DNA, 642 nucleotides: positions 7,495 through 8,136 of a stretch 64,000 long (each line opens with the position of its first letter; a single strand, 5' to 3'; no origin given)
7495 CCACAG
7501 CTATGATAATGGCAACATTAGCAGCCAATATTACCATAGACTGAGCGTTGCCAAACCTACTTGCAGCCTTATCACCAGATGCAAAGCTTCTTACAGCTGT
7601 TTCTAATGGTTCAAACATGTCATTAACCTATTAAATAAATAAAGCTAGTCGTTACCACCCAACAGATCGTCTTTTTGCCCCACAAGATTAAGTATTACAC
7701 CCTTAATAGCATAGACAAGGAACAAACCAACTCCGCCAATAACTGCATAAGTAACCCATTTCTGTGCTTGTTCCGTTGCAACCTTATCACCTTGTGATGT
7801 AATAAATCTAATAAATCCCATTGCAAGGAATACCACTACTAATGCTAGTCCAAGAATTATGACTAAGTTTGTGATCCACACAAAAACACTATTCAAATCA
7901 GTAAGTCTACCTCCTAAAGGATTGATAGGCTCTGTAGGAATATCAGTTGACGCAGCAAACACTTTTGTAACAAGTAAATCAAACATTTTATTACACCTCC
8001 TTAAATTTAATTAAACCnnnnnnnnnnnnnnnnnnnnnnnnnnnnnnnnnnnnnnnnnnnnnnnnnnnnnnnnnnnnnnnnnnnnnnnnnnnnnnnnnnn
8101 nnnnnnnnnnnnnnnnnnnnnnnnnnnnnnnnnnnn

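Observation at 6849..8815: Array of four paralogous pilin-type genes; the first is fused to a ~170-aa cysteine-rich knottin-like secreted domain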

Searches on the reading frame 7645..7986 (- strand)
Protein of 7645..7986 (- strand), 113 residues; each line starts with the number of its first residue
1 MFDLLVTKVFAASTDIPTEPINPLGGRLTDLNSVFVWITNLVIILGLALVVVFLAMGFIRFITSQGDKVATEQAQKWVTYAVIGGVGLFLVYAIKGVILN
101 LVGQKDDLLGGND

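Call 4: search_protein_families(library=pfam, proteins=[window:7645-7986:-], max_evalue=1)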
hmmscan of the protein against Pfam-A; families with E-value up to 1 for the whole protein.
window:7645-7986:- (113 aa): 6 families
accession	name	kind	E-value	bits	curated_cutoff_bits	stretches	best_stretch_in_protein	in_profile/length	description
PF18895.5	T4SS_pilin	-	2e-06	28.2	26.6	1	31-97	9-70/71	Type IV secretion system pilin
PF02921.19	UCR_TM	-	0.0015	19.2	23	1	70-103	26-59/66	Ubiquinol cytochrome reductase transmembrane region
PF03208.24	PRA1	-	0.045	13.8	30.1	1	35-101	52-116/143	PRA1 family protein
PF04290.18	DctQ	-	0.069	13.5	28.3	1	38-95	65-124/132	Tripartite ATP-independent periplasmic transporters, DctQ component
PF08648.17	SNRNP27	-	0.22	12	23.1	1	55-74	9-28/56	U4/U6.U5 small nuclear ribonucleoproteins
PF15050.11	SCIMP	-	0.53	11.1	27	1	36-65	3-32/132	SCIMP protein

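Call 39: search_solved_structures(query=A4, max_evalue=10, show_alignments=2)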
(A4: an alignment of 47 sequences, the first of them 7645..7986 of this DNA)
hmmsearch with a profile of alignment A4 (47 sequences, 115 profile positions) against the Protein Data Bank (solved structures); distinct sequences matched with E-value up to 10: 7.
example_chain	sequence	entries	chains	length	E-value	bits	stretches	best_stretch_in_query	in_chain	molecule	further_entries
7rmy_A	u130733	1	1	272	1.3e-05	28.1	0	50-83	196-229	De Novo designed tunable homodimer, D_3-337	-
7zm5_A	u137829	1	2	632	0.0074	19.2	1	31-78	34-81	Attachment glycoprotein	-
7rmx_A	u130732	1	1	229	0.28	14.1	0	51-81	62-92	Tunable symmetric protein, D_3_212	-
8zjw_A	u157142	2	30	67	0.3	14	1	42-85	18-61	Alpha subunit of light-harvesting 1 complex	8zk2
7qhm_J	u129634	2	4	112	0.5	13.3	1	48-103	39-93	Hypothetical membrane protein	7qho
1h2s_B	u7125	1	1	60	3.8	10.4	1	46-95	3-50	SENSORY RHODOPSIN II TRANSDUCER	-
7zcm_B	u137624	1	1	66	5.1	10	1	46-95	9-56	Sensory rhodopsin II transducer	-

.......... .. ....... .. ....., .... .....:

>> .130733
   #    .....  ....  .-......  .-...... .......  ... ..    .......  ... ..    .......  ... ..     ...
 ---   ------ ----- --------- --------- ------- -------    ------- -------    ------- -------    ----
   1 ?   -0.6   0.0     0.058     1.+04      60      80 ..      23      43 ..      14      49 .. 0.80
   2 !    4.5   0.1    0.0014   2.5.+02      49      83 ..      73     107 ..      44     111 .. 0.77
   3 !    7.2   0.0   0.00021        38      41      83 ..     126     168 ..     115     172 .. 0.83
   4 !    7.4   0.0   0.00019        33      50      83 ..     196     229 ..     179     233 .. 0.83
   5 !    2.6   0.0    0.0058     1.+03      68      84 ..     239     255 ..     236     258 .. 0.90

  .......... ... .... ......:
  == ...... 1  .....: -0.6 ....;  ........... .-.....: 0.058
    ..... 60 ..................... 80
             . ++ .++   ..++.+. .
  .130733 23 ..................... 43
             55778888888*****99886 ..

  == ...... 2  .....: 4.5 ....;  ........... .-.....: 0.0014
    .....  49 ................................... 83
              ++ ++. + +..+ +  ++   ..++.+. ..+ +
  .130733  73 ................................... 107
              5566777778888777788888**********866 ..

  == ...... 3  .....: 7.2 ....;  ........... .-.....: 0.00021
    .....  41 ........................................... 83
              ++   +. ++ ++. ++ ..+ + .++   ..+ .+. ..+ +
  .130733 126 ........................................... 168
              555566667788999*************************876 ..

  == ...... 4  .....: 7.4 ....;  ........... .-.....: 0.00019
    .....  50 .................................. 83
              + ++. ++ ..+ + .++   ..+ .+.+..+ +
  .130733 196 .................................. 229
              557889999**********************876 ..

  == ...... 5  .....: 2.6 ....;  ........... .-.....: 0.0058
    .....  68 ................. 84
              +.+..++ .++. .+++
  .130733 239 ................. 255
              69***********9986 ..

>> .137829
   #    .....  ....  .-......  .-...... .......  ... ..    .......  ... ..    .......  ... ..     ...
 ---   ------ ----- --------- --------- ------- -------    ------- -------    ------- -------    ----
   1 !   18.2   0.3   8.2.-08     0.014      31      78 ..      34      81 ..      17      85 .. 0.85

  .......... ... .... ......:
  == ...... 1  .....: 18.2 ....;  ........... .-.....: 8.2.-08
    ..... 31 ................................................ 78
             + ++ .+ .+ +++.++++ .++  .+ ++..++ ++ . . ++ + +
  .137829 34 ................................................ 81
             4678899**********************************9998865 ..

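Call 40: search_protein_families(library=pfam, alignment_id=A4, max_evalue=0.01)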
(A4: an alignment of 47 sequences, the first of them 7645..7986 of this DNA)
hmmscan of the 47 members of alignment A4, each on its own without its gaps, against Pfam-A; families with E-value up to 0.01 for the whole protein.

A. member 1, window:7645-7986:- (113 aa): 2 families
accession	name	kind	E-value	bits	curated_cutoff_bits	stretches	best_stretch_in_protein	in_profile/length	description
PF18895.5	T4SS_pilin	-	2e-06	28.2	26.6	1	31-97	9-70/71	Type IV secretion system pilin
PF02921.19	UCR_TM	-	0.0015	19.2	23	1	70-103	26-59/66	Ubiquinol cytochrome reductase transmembrane region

B. families by the number of members that match (of 47 scanned): 17 families
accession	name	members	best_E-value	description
PF18895.5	T4SS_pilin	47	1.6e-08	Type IV secretion system pilin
PF02921.19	UCR_TM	19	4.9e-05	Ubiquinol cytochrome reductase transmembrane region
PF00499.25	Oxidored_q3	5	5.3e-05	NADH-ubiquinone/plastoquinone oxidoreductase chain 6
PF04290.18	DctQ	5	0.00089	Tripartite ATP-independent periplasmic transporters, DctQ component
PF14093.11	DUF4271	4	3.8e-06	Domain of unknown function (DUF4271)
PF01554.23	MatE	4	0.00038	MatE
PF02322.20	Cyt_bd_oxida_II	3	0.0052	Cytochrome bd terminal oxidase subunit II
PF06687.17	SUR7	2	0.0047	SUR7/PalI family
PF10993.13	DUF2818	2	0.0067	Protein of unknown function (DUF2818)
PF03994.20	DUF350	1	0.0019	Domain of Unknown Function (DUF350)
PF04277.18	OAD_gamma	1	0.0022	Oxaloacetate decarboxylase, gamma chain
PF04893.22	Yip1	1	0.0034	Yip1 domain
PF01891.21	CbiM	1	0.0048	Cobalt uptake substrate-specific transmembrane region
PF11190.13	DUF2976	1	0.0049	Protein of unknown function (DUF2976)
PF05987.18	DUF898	1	0.0063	Bacterial protein of unknown function (DUF898)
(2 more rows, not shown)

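Call 48: predict_structure(alignment_id=A4)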
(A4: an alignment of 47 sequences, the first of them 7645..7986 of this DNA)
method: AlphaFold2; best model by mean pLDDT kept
length: 113 residues; sequences in the alignment: 47
mean_pLDDT: 77.0   pTM: 0.57
mean pLDDT of the five models: 77.0, 75.8, 74.0, 73.7, 72.8
residues with pLDDT >= 90: 55; 70-90: 21; 50-70: 16; < 50: 21
segments of 3 or more residues with pLDDT < 50: 1-18, 111-113
pLDDT, mean of each block of 10 residues (from residue 1): 43 44 56 85 94 95 92 94 95 89 71 41
secondary structure, 60 per line:
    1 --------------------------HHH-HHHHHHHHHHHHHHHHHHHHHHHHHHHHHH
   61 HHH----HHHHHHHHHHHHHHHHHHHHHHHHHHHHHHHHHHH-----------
elements in order: H31-63 H68-102

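Call 52: fold_search(model_id=the predicted structure, library=pdb)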
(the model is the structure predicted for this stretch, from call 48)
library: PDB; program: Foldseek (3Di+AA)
matches with E <= 10: 39; with E <= 0.001: 0
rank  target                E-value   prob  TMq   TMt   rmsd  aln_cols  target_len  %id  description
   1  7c7e                  3.0e+00  0.20  0.33  0.27  13.4       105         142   18  Crystal structure of C terminal domain of Escherichia coli DgoR (released 2021-01-20)
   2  8dfu_0                3.9e+00  0.66  0.40  0.53   3.7        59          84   17  Cryo-EM structure of conjugation pili from Aeropyrum pernix (released 2023-03-22)
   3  1ijp_MODEL_1_A        4.4e+00  0.14  0.29  0.38   6.0        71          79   17  Solution Structure of Ala20Pro/Pro64Ala substituted subunit c of Escherichia coli ATP synthase (released 2002-03-27)
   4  8bef_K                5.6e+00  0.35  0.34  0.38  11.2        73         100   11  Cryo-EM structure of the Arabidopsis thaliana I+III2 supercomplex (CI membrane core) (released 2023-01-11)
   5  8qaf                  6.2e+00  0.75  0.48  0.88   1.4        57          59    9  X-ray crystal structure of a de novo designed single-chain antiparallel 8-helix coiled-coil alpha-helical barrel, sc-apC (released 2024-07-03)
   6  8e73_4L               6.2e+00  0.20  0.34  0.39  16.7        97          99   10  Vigna radiata supercomplex I+III2 (full bridge) (released 2023-01-11)
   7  6s7o_H                6.2e+00  0.08  0.22  0.23   7.0        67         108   16  Cryo-EM structure of human oligosaccharyltransferase complex OST-A (released 2019-12-18)
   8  2y3h_B                6.6e+00  0.47  0.47  0.49   3.5        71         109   13  E63Q mutant of Cupriavidus metallidurans CH34 CnrXs (released 2011-03-30)
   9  5n5e_D                6.6e+00  0.06  0.26  0.29  11.0       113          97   14  Crystal structure of encapsulated ferritin domain from Pyrococcus furiosus PFC_05175 (released 2018-01-24)
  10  1a91_MODEL_1_A        7.0e+00  0.23  0.42  0.55   3.5        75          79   12  SUBUNIT C OF THE F1FO ATP SYNTHASE OF ESCHERICHIA COLI; NMR, 10 STRUCTURES (released 1998-07-01)
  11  5n9j_V                7.0e+00  0.20  0.40  0.44   3.5        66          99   11  Core Mediator of transcriptional regulation (released 2017-05-17)
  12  6s1k_E                7.0e+00  0.09  0.31  0.34   8.9        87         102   18  E. coli Core Signaling Unit, carrying QQQQ receptor mutation (released 2020-01-22)
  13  9a72_A                7.4e+00  0.66  0.57  0.23   1.3        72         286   12  Integrative model of YFMS-CHEW by crosslinking MS and deep learning (released 2024-09-18)
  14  3zg1_A                7.4e+00  0.41  0.47  0.49   3.5        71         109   13  NI-BOUND FORM OF M123A MUTANT OF CUPRIAVIDUS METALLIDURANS CH34 CNRXS (released 2013-10-23)
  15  7aqq_K                7.4e+00  0.21  0.35  0.43  17.4        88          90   11  Cryo-EM structure of Arabidopsis thaliana Complex-I (membrane core) (released 2021-12-08)
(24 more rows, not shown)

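Call 54: find_related_loci(query=window:7645-7986:-, collection=metagenome_contigs, flank=4000)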
Query window:7645-7986:- (113 aa) in metagenome_contigs; peptide patterns used: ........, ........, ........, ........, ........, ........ (x = any residue, [..] = any of these).
174 stretches matched a pattern; 38 encode a relative of the query (tblastn E <= 1e-3); 38 distinct loci.
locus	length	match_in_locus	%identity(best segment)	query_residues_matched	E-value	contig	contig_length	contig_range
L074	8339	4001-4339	99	1-113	8e-70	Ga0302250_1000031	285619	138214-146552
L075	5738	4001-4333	59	3-113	3e-37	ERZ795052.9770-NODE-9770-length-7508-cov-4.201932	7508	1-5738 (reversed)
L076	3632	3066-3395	58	3-112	2e-36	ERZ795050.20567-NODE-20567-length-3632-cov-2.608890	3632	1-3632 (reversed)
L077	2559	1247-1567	59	3-109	2e-36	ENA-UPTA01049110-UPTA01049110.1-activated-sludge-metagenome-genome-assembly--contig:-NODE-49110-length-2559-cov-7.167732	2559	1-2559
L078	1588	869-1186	58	3-108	1e-36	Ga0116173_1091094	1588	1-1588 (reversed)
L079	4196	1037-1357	58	3-109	3e-36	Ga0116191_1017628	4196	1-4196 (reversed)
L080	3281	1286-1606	58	3-109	3e-36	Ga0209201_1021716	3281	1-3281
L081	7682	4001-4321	58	3-109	3e-36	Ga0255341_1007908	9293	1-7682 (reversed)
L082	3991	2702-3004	61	13-112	3e-35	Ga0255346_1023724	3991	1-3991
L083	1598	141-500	56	3-113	6e-35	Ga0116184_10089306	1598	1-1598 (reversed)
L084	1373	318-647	58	3-109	5e-35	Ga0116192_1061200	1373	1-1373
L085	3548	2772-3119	58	3-108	5e-34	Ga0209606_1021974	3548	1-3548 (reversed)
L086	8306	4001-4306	63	8-108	3e-34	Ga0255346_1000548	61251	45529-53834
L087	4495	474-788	61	3-103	5e-34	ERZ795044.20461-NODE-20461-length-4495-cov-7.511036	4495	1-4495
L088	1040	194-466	66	12-103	4e-35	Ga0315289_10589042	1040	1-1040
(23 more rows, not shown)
